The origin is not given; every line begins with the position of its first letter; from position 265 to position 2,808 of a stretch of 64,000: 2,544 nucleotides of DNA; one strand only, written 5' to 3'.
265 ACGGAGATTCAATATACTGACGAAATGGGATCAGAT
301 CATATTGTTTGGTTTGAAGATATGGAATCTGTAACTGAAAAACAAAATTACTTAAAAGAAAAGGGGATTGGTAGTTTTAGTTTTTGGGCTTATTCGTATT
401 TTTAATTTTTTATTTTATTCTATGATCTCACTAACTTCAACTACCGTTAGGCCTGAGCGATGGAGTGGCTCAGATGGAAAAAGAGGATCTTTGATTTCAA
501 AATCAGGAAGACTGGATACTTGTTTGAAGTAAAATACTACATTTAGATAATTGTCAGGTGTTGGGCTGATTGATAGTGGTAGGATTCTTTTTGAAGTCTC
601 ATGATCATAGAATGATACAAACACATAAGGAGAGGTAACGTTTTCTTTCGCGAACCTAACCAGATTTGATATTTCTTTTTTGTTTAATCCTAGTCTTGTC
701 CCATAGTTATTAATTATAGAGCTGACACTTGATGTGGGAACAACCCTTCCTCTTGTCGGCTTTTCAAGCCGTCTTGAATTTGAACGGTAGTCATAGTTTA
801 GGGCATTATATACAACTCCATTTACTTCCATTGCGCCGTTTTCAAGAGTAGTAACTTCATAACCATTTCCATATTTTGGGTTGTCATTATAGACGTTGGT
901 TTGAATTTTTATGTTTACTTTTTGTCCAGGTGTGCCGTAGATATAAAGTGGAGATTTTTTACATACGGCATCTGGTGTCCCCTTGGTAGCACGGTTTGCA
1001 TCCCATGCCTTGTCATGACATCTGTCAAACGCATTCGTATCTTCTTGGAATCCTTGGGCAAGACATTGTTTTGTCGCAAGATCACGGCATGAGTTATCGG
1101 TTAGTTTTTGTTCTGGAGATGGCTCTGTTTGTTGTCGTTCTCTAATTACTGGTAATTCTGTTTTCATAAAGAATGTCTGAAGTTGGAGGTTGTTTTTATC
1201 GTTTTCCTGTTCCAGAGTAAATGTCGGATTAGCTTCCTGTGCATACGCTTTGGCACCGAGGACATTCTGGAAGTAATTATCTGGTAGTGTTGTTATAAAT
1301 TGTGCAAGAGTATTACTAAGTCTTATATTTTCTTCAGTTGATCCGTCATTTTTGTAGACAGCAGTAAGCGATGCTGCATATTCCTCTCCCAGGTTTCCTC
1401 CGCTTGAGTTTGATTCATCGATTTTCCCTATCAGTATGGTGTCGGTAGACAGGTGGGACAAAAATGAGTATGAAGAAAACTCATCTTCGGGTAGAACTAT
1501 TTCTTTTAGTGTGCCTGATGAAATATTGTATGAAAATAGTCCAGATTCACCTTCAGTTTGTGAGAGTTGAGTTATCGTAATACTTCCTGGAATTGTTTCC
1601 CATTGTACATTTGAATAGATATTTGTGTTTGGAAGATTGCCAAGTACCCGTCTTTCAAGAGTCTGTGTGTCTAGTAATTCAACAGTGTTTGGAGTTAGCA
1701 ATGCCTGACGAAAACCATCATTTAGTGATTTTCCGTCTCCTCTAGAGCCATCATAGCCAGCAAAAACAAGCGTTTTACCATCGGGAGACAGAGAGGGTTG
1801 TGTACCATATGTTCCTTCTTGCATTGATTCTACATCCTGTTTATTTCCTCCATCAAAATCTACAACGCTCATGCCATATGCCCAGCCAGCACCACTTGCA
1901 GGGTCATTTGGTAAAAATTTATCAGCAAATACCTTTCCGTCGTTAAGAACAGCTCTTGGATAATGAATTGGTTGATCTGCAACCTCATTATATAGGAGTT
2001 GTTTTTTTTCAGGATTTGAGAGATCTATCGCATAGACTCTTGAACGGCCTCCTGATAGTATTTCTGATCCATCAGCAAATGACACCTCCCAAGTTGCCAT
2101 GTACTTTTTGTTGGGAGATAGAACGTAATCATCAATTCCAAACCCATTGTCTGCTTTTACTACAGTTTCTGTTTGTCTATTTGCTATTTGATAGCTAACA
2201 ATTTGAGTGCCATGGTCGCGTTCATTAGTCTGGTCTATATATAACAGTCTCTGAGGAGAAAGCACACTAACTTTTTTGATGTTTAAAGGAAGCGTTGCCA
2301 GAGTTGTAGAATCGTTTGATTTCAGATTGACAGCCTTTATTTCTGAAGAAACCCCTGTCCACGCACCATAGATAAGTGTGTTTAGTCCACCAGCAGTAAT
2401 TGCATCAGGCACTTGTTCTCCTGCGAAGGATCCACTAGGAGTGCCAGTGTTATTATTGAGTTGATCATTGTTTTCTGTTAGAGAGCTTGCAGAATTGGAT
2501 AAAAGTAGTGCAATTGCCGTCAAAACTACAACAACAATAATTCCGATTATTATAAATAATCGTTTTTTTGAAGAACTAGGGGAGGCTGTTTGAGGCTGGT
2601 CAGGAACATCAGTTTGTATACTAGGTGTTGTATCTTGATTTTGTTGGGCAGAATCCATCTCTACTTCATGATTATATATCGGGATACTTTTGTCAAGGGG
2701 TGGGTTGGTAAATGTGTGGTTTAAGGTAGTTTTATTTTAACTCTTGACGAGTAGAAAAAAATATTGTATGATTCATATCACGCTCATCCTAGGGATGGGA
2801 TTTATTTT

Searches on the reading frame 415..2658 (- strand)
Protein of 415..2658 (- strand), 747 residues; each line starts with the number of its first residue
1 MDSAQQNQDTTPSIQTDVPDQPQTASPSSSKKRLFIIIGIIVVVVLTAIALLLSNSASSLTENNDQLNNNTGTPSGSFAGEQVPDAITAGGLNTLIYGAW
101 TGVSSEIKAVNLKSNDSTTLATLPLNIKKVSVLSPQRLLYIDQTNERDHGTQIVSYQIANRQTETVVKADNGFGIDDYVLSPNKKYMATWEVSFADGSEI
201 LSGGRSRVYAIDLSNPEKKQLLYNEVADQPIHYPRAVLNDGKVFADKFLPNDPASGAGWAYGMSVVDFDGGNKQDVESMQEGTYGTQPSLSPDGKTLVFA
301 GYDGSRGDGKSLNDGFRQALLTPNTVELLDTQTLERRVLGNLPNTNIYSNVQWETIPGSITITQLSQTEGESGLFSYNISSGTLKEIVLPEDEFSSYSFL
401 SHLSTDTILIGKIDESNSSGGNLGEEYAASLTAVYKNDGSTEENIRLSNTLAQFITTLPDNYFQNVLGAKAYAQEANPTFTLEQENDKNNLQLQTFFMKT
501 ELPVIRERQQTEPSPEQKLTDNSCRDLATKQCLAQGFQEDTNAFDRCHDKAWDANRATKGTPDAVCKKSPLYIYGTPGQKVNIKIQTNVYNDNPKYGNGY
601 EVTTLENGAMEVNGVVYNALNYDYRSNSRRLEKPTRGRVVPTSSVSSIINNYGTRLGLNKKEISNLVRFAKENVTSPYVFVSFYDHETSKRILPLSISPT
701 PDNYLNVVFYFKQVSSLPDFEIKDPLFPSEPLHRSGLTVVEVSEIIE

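Call 23: search_protein_families(library=pfam, proteins=[window:415-2658:-], max_evalue=0.001)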
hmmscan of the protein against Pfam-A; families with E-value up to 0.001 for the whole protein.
window:415-2658:- (747 aa): 1 family
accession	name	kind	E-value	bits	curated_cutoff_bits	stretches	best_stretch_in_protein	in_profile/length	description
PF07676.18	PD40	-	0.00051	20.4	20.9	0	285-302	11-28/38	WD40-like Beta Propeller Repeat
